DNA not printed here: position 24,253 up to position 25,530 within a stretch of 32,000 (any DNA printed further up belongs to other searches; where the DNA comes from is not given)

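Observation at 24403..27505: AT-rich three-gene cassette: methyltransferase, coupled nuclease-like protein and an unexplained third gene. This is a candidate non-canonical defence module.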

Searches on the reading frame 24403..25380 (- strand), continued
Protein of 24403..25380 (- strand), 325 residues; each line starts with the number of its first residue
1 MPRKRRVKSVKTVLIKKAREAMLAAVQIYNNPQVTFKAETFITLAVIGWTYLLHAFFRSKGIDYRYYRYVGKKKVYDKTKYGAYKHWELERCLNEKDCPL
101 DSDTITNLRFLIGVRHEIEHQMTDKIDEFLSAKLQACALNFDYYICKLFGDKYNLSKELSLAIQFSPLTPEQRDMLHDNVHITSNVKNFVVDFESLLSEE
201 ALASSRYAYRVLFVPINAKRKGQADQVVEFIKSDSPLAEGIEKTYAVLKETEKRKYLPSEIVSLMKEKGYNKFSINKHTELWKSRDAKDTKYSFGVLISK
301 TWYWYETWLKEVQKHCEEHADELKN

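Call 41: fold_search(model_id=the predicted structure, library=pdb)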
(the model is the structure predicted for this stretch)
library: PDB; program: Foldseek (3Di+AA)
matches with E <= 10: 422; with E <= 0.001: 0
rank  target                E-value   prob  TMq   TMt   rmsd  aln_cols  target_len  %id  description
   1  2hsb                  1.9e-02  1.00  0.30  0.71   4.2       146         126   14  Crystal structure of a hepn domain containing protein (af_0298) from archaeoglobus fulgidus at 1.95 A resolution (released 2006-08-15)
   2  7bxo_G                1.1e-01  0.99  0.28  0.58   5.1       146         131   10  Crystal structure of the toxin-antitoxin with AMP-PNP (released 2020-09-30)
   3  5yep_C                2.2e-01  0.94  0.27  0.55   5.5       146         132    9  Crystal structure of SO_3166-SO_3165 from Shewanella oneidensis (released 2018-03-28)
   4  6m6u_H                2.8e-01  0.95  0.28  0.58   5.2       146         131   10  Crystal structure the toxin-antitoxin MntA-HpeT mutant-D39ED41E (released 2020-09-30)
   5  6m6w_H                3.0e-01  0.94  0.27  0.58   5.1       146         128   10  Crystal structure the toxin-antitoxin MntA-HpeT mutant-Y104A (released 2020-09-30)
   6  7bxo_D                3.0e-01  0.75  0.24  0.49   6.1       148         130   11  Crystal structure of the toxin-antitoxin with AMP-PNP (released 2020-09-30)
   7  4kpd                  3.5e-01  0.09  0.12  0.12  20.7       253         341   13  Crystal Structure of Human Farnesyl Pyrophosphate Synthase (Y204F) Mutant Complexed with Mg, Risedronate and Isopentenyl (released 2014-04-30)
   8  6m6w_G                4.1e-01  0.92  0.28  0.59   4.9       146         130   10  Crystal structure the toxin-antitoxin MntA-HpeT mutant-Y104A (released 2020-09-30)
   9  7bxo_F                4.1e-01  0.92  0.28  0.60   5.1       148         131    8  Crystal structure of the toxin-antitoxin with AMP-PNP (released 2020-09-30)
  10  2f8c                  4.1e-01  0.11  0.14  0.13  20.8       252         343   13  Crystal structure of FPPS in complex with Zoledronate (released 2006-02-28)
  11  6m6w_D                4.3e-01  0.92  0.28  0.60   4.8       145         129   10  Crystal structure the toxin-antitoxin MntA-HpeT mutant-Y104A (released 2020-09-30)
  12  2f94                  4.3e-01  0.10  0.13  0.13  20.6       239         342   13  Crystal structure of human FPPS in complex with ibandronate (released 2006-02-28)
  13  4kpj                  4.5e-01  0.10  0.14  0.14  20.8       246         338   12  Crystal Structure of Farnesyl Pyrophosphate Synthase (Y204A) Mutant complexed with Mg, Pamidronate (released 2014-04-30)
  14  7bxo_H                4.8e-01  0.82  0.26  0.55   5.7       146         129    8  Crystal structure of the toxin-antitoxin with AMP-PNP (released 2020-09-30)
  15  4kqs                  5.1e-01  0.08  0.12  0.12  20.7       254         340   12  Crystal Structure of Farnesyl Pyrophosphate Synthase Mutant (Y204A) Complexed with Mg, Risedronate and Isopentenyl Pyrop (released 2014-04-30)
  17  1wol                  5.6e-01  0.91  0.27  0.65   5.8       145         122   10  Crystal Structure of ST0689, an archaeal HEPN homologue (released 2005-11-22)
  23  1ufb_A                6.6e-01  0.84  0.27  0.61   6.3       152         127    9  Crystal structure of TT1696 from Thermus thermophilus HB8 (released 2003-11-28)
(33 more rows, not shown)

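Call 62: predict_structure(alignment_id=A6)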
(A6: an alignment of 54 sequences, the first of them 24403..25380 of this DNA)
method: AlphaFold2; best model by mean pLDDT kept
length: 325 residues; sequences in the alignment: 54
mean_pLDDT: 82.9   pTM: 0.65
mean pLDDT of the five models: 82.9, 82.1, 81.6, 80.7, 80.4
residues with pLDDT >= 90: 174; 70-90: 76; 50-70: 54; < 50: 21
segments of 3 or more residues with pLDDT < 50: 163-167, 224-227, 242-251
pLDDT, mean of each block of 10 residues (from residue 1): 63 96 92 87 96 97 96 96 96 97 96 85 75 87 95 80 47 63 81 88 79 58 53 63 38 82 96 95 92 91 94 95 89
secondary structure, 60 per line:
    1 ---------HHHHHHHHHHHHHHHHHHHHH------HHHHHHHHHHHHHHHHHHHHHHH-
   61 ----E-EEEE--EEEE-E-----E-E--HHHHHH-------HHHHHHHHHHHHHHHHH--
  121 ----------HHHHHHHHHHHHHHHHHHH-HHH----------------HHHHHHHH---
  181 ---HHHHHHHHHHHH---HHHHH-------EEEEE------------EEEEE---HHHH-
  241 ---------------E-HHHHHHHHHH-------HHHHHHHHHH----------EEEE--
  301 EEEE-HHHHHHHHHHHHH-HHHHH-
elements in order: H10-30 H37-59 E67-70 E73-76 H89-94 H102-118 H131-149 H170-177 H184-195 H199-203 E211-215 E228-232 H236-239 H258-267 H275-284 E295-298 E301-304 H306-318 H320-324

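Call 66: fold_search(model_id=the predicted structure, library=pdb)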
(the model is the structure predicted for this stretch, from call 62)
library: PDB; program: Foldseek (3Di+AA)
matches with E <= 10: 262; with E <= 0.001: 0
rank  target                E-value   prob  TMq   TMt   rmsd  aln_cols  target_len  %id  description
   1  7bxo_G                5.7e-02  0.99  0.28  0.58   5.2       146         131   10  Crystal structure of the toxin-antitoxin with AMP-PNP (released 2020-09-30)
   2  2hsb                  6.0e-02  1.00  0.31  0.72   4.3       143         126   15  Crystal structure of a hepn domain containing protein (af_0298) from archaeoglobus fulgidus at 1.95 A resolution (released 2006-08-15)
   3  6m6w_H                1.5e-01  0.96  0.27  0.56   5.4       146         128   10  Crystal structure the toxin-antitoxin MntA-HpeT mutant-Y104A (released 2020-09-30)
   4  6m6u_H                6.2e-01  0.80  0.27  0.57   5.3       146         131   10  Crystal structure the toxin-antitoxin MntA-HpeT mutant-D39ED41E (released 2020-09-30)
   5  6tug_A                6.2e-01  0.38  0.25  0.21  14.8       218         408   11  Enterococcus italicus Csm6 bound to cyclic hexa-2'-fluoro-hexa-dAMP (released 2020-02-26)
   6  7bxo_D                6.9e-01  0.51  0.24  0.49   6.2       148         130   11  Crystal structure of the toxin-antitoxin with AMP-PNP (released 2020-09-30)
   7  1wol                  8.0e-01  0.77  0.24  0.59   7.4       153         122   11  Crystal Structure of ST0689, an archaeal HEPN homologue (released 2005-11-22)
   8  1ufb_A                8.0e-01  0.75  0.28  0.62   5.8       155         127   11  Crystal structure of TT1696 from Thermus thermophilus HB8 (released 2003-11-28)
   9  6m6w_G                8.0e-01  0.60  0.26  0.55   5.5       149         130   10  Crystal structure the toxin-antitoxin MntA-HpeT mutant-Y104A (released 2020-09-30)
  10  7bxo_F                8.5e-01  0.69  0.27  0.57   5.3       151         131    9  Crystal structure of the toxin-antitoxin with AMP-PNP (released 2020-09-30)
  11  1wty_B                8.9e-01  0.28  0.21  0.42   6.9       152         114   12  Crystal structure of a probable nucleotidyl transferase protein from thermus thermophilus HB8 (released 2004-12-07)
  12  6m6w_B                9.4e-01  0.54  0.26  0.53   5.5       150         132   10  Crystal structure the toxin-antitoxin MntA-HpeT mutant-Y104A (released 2020-09-30)
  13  5yep_C                9.4e-01  0.51  0.25  0.52   5.9       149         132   10  Crystal structure of SO_3166-SO_3165 from Shewanella oneidensis (released 2018-03-28)
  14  6m6u_D                1.1e+00  0.51  0.26  0.54   5.4       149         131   10  Crystal structure the toxin-antitoxin MntA-HpeT mutant-D39ED41E (released 2020-09-30)
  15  6m6w_D                1.2e+00  0.63  0.27  0.58   5.0       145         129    8  Crystal structure the toxin-antitoxin MntA-HpeT mutant-Y104A (released 2020-09-30)
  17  7bxo_H                1.2e+00  0.60  0.27  0.58   5.1       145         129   10  Crystal structure of the toxin-antitoxin with AMP-PNP (released 2020-09-30)
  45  1o3u                  2.3e+00  0.60  0.26  0.64   4.5       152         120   10  Crystal structure of an hepn domain protein (tm0613) from thermotoga maritima at 1.75 A resolution (released 2003-04-22)
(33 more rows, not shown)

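Call 68: search_protein_families(library=padloc, proteins=[L010:5273-6772:+, L010:6759-7967:+, L010:8979-12038:+, L039:3278-6700:+, L039:6700-7992:+, L039:11349-13391:+, L001:6041-7213:+, L002:141-1400:+, L004:6192-7091:+, L004:9403-10896:+], max_evalue=0.00001)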
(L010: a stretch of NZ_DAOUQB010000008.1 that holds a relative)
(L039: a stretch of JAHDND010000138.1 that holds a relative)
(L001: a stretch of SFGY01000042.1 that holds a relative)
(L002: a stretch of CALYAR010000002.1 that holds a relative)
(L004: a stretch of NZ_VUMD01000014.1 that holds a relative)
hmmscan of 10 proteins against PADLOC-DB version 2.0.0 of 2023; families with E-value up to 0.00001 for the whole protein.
L010:5273-6772:+ (500 aa): 34 families (the best 25 are shown)
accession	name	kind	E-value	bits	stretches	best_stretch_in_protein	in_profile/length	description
PDLC03019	MTase_I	-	1.3e-199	663.8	1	7-499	5-505/932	Type I methyltransferase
PDLC03035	MTase_I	-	3e-124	414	2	10-415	10-427/653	Type I methyltransferase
PDLC03240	MTase_II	-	2.4e-104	348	1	7-493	5-507/511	Type II methyltransferase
PDLC03022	MTase_I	-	3.4e-81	271.8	1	11-459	7-481/857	Type I methyltransferase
PDLC03031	MTase_I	-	4.8e-79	264.6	1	10-453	8-485/834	Type I methyltransferase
PDLC03027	MTase_I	-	1.2e-68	230.4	1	12-459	10-444/810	Type I methyltransferase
PDLC03038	MTase_I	-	2.7e-61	205.5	1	10-453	9-452/896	Type I methyltransferase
PDLC03039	MTase_I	-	2.3e-57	192.6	1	10-455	7-452/708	Type I methyltransferase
PDLC03028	MTase_I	-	4.3e-57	192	1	10-477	729-1214/1236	Type I methyltransferase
PDLC03029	MTase_I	-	1.9e-55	186.6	1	12-423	11-455/661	Type I methyltransferase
PDLC03033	MTase_I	-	1.6e-47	160.7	1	139-499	168-541/541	Type I methyltransferase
PDLC03021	MTase_I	-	1.3e-46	157.4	1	101-491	93-487/491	Type I methyltransferase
PDLC03020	MTase_I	-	3.3e-42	143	1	121-364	135-392/410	Type I methyltransferase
PDLC03032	MTase_I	-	4e-42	142.3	1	50-459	29-446/1001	Type I methyltransferase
PDLC04134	mad2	-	1.3e-41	141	1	7-420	138-488/492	mads_2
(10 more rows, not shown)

L010:6759-7967:+ (403 aa): 103 families (the best 25 are shown)
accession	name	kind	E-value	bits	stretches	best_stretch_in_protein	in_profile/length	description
PDLC03086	Specificity_I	-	1e-86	289.7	2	206-400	246-448/458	Type I specificity subunit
PDLC03068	Specificity_I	-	8.7e-84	280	1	5-399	2-398/403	Type I specificity subunit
PDLC03066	Specificity_I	-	2.8e-76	255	2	207-402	247-438/441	Type I specificity subunit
PDLC03168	Specificity_I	-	8.6e-74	247.6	2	3-203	1-196/459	Type I specificity subunit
PDLC03063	Specificity_I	-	3.2e-70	235.1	1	130-401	98-361/369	Type I specificity subunit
PDLC03089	Specificity_I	-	3.6e-67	225.4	2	3-203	1-199/446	Type I specificity subunit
PDLC03099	Specificity_I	-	2.8e-55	186.1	1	3-402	1-396/405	Type I specificity subunit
PDLC03154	Specificity_I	-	3.7e-49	166.3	1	5-399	2-396/406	Type I specificity subunit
PDLC03087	Specificity_I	-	2.3e-45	153.3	2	4-194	12-202/418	Type I specificity subunit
PDLC03164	Specificity_I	-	2.4e-43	147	2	20-202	19-196/409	Type I specificity subunit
PDLC03092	Specificity_I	-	5.8e-40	135.8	1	94-398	83-397/397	Type I specificity subunit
PDLC03189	Specificity_I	-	6.2e-37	125.5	2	207-356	5-153/459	Type I specificity subunit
PDLC03100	Specificity_I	-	2.4e-35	120.7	2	128-393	120-389/392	Type I specificity subunit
PDLC03107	Specificity_I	-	8.9e-34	115.2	2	5-191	193-381/392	Type I specificity subunit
PDLC03135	Specificity_I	-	1.9e-31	107.5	1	120-399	99-395/595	Type I specificity subunit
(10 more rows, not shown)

L010:8979-12038:+ (1020 aa): 9 families
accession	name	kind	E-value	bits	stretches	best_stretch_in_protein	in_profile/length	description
PDLC03040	REase_I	-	3.4e-302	1003.1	1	5-1013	5-1021/1029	Type I restriction enzyme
PDLC03044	REase_I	-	1.5e-79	266.2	2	74-603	77-582/1034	Type I restriction enzyme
PDLC03041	REase_I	-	2.8e-59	199.1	2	220-698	278-758/1099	Type I restriction enzyme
PDLC03048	REase_I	-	2.5e-53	179.5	2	5-469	4-444/976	Type I restriction enzyme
PDLC03046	REase_I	-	1.7e-26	90.5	2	60-473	56-490/1025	Type I restriction enzyme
PDLC03045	REase_I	-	7.4e-18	61.9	1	129-506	131-498/995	Type I restriction enzyme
PDLC04934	PDC-S15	-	3.6e-11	40.8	1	870-1010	260-408/416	-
PDLC03043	REase_I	-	1.4e-08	32.2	1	100-259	117-276/313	Type I restriction enzyme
PDLC03049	REase_I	-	7.9e-08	28.7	1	258-485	169-365/807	Type I restriction enzyme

L039:3278-6700:+ (1141 aa): 28 families (the best 25 are shown)
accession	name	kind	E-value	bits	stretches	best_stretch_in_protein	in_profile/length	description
PDLC02528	PglX|PglXI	-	0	1693.8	1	1-1140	1-1122/1125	PglX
PDLC02535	PglX|PglXI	-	1.6e-212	705.9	1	6-734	8-726/731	PglX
PDLC02534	PglX|PglXI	-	2.5e-108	360.6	2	841-1139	84-381/389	PglX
PDLC02521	PglX|PglXI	-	1.9e-91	305.6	2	139-678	165-694/1174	PglX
PDLC03600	REase_MTase_IIG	-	2.1e-76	255.8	2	164-676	190-706/1205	Type IIG restriction enzyme-methyltransferase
PDLC02525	PglX|PglXI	-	4.8e-60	201.8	2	293-579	283-556/607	PglX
PDLC02641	DrmMI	-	1.4e-47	160.3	2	165-577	188-578/1161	DrmMI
PDLC02524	PglX|PglXI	-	4.9e-44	148.9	1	182-673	20-499/722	PglX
PDLC02523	PglX|PglXI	-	4.8e-43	145.2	4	288-390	325-433/1428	PglX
PDLC02518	PglX|PglXI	-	2.1e-42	143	2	173-554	185-588/1412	PglX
PDLC02527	PglX|PglXI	-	6.5e-35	118.2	2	175-315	195-324/1332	PglX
PDLC02522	PglX|PglXI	-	1.1e-33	114.1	2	293-572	422-698/1218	PglX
PDLC02517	PglX|PglXI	-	1.4e-21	74.7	1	468-669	5-215/707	PglX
PDLC02519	PglX|PglXI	-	1e-20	71.1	2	175-363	181-346/1241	PglX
PDLC02526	PglX|PglXI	-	1.4e-15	54.8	1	163-246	169-258/640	PglX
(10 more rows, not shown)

L039:6700-7992:+ (431 aa): 0 families

L039:11349-13391:+ (681 aa): 5 families
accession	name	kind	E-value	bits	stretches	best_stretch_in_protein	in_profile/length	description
PDLC02506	BrxL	-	3e-304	1008.6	1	3-679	4-677/680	BrxL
PDLC02508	BrxL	-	3.3e-157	522.7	1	4-491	1-482/698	BrxL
PDLC02509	BrxL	-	2.8e-99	331.1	2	155-471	197-515/535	BrxL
PDLC02505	BrxL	-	3e-72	242.1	1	4-469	1-471/482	BrxL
PDLC02507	BrxL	-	7.4e-55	184.6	1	30-452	38-454/482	BrxL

L001:6041-7213:+ (391 aa): 2 families
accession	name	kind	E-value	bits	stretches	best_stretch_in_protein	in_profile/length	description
PDLC03467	REase_II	-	6.6e-66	221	2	198-351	210-362/365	Type II restriction enzyme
PDLC03466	REase_II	-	7.2e-06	23.8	0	248-383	114-253/305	Type II restriction enzyme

L002:141-1400:+ (420 aa): 46 families (the best 25 are shown)
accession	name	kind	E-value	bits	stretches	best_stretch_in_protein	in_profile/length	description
PDLC03354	MTase_II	-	1.2e-137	457.4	1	13-382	20-400/425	Type II methyltransferase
PDLC03636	MTase_III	-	6.4e-43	145.4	2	40-186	37-175/575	Type III methyltransferase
PDLC03638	MTase_III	-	7.4e-42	141.6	1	39-371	369-682/816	Type III methyltransferase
PDLC03644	MTase_III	-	5.6e-41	138.9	1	41-377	33-404/542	Type III methyltransferase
PDLC03634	MTase_III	-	1.9e-39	134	2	108-345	174-429/621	Type III methyltransferase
PDLC03339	MTase_II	-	1.7e-36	123.9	2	63-196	12-148/399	Type II methyltransferase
PDLC03635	MTase_III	-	1.6e-33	114.4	2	49-207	217-374/708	Type III methyltransferase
PDLC03300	MTase_II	-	6.8e-32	108.7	2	287-368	198-278/302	Type II methyltransferase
PDLC03641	MTase_III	-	1.6e-30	104.3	2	108-346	185-432/657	Type III methyltransferase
PDLC03633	MTase_III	-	8.8e-30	101.9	2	300-367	287-354/616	Type III methyltransferase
PDLC03371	MTase_II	-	1.7e-23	81.5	1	295-368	181-254/260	Type II methyltransferase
PDLC03265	MTase_II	-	5.4e-22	76.7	1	59-365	30-327/333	Type II methyltransferase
PDLC03299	MTase_II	-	5.1e-21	73.4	2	298-367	189-258/296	Type II methyltransferase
PDLC03632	MTase_III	-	1.9e-19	67.2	1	93-192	226-325/983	Type III methyltransferase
PDLC03642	MTase_III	-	1.4e-18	64.9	1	41-184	73-216/528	Type III methyltransferase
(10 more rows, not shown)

L004:6192-7091:+ (300 aa): 56 families (the best 25 are shown)
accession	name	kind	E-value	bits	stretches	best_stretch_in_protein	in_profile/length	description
PDLC03270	MTase_II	-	6.9e-132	437.2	1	1-296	1-296/309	Type II methyltransferase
PDLC03378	MTase_II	-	4.8e-64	214.8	2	1-165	3-172/344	Type II methyltransferase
PDLC03234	MTase_II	-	3.6e-54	182.4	2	1-165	5-179/375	Type II methyltransferase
PDLC00033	DruM2|DruM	-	7.8e-50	168.2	2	3-161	24-191/368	DNA cytosine methylase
PDLC03272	MTase_II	-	8.2e-49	164.8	2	2-198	76-273/407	Type II methyltransferase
PDLC00026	DruM2|DruM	-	4.9e-48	162.4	2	1-163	5-170/336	DNA cytosine methylase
PDLC03326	MTase_II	-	4.8e-46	155.7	2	2-172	6-184/412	Type II methyltransferase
PDLC03237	MTase_II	-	1.4e-40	137.1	2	3-161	796-969/1036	Type II methyltransferase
PDLC00027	DruM2|DruM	-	8.1e-38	128.7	2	2-161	13-172/361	DNA cytosine methylase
PDLC02649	DrmMII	-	8.7e-38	128.3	3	49-166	99-225/422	DrmMII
PDLC02650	DrmMII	-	5.5e-37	125.7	2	2-114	10-134/435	DrmMII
PDLC03232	MTase_II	-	3.2e-34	116.5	3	67-161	134-247/465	Type II methyltransferase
PDLC03731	oMTase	-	6.5e-34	115.5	1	4-243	17-261/326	orphan methyltransferase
PDLC03307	MTase_II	-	9e-34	115.3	2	1-114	1-112/382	Type II methyltransferase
PDLC00030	DruM2|DruM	-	5.1e-32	109.5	1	4-162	9-186/380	DNA cytosine methylase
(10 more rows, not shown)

L004:9403-10896:+ (498 aa): 0 families

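Call 73: search_dna_similar(query=window:24403-25380:-, collection=plasmids, mode=protein, max_rows=15)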
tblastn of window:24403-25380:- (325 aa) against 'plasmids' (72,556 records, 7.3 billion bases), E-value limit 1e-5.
Records with a match: 26; places in all: 29; records where one place covers at least 80% of the query: 18.
Best place of each record, by identity: <60% 26.
By first word of the organism name: Phaeobacter 8; Rhizobium 5; Rhodococcus 3; Gordonia 2; Flavobacterium 1; Falsirhodobacter 1; Pseudorhodobacter 1; Sinorhizobium 1; Catenovulum 1; Miltoncostaea 1; and 2 more.
By predicted mobility (MOB-suite, as given by PLSDB): non-mobilizable 10; mobilizable 9; conjugative 7.
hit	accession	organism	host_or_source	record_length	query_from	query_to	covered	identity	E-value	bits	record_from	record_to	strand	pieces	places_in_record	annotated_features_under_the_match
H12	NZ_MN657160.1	Flavobacterium sp.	-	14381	1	321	99%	51.7%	4e-102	335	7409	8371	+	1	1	DUF3644 domain-containing protein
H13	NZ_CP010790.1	Phaeobacter gallaeciensis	cell culture,algae aquaculture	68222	14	318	94%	43.3%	2e-68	238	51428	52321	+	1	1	DUF3644 domain-containing protein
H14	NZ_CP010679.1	Phaeobacter gallaeciensis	cell culture,clam larvae aquaculture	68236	14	318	94%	43.3%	2e-68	238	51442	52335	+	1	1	DUF3644 domain-containing protein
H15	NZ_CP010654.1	Phaeobacter inhibens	cell culture,zooplankton aquaculture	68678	14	318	94%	42.3%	3e-68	238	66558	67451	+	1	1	DUF3644 domain-containing protein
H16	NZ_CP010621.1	Phaeobacter inhibens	cell culture,cleaning system aquaculture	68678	14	318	94%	42.3%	3e-68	238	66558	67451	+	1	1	DUF3644 domain-containing protein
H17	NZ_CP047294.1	Falsirhodobacter algicola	Grateloupia sp.,single cell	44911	14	323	95%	41.2%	3e-66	232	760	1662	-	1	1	DUF3644 domain-containing protein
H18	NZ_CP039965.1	Pseudorhodobacter turbinis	single bacterial isolate,Turban shell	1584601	14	324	96%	40.4%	7e-63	223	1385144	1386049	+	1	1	record has no annotation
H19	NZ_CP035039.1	Sinorhizobium fredii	single cell,soil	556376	14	324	96%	39.2%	2e-65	229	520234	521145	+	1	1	DUF3644 domain-containing protein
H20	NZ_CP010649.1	Phaeobacter piscinae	cell culture,fish aquaculture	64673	14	322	95%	39.1%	1e-57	207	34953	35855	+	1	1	DUF3644 domain-containing protein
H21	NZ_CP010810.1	Phaeobacter piscinae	cell culture,cleaning system aquaculture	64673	14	322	95%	39.1%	1e-57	207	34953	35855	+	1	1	DUF3644 domain-containing protein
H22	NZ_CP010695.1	Phaeobacter piscinae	cell culture,fish aquaculture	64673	14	322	95%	39.1%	1e-57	207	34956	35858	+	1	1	DUF3644 domain-containing protein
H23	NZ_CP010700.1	Phaeobacter inhibens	cell culture,cleaning system aquaculture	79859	14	322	95%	39.1%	1e-57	207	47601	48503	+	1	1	DUF3644 domain-containing protein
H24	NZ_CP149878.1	Rhizobium sp. T1473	Medicago sativa,Cell Culture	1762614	14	321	95%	38.1%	1e-61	219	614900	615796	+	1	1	none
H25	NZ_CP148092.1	Rhizobium sp. T1470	Medicago sativa,cell culture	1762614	14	321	95%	38.1%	1e-61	219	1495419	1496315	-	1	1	none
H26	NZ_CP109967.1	Catenovulum adriaticum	algae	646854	9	283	85%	31.7%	9e-25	112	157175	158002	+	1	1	DUF3644 domain-containing protein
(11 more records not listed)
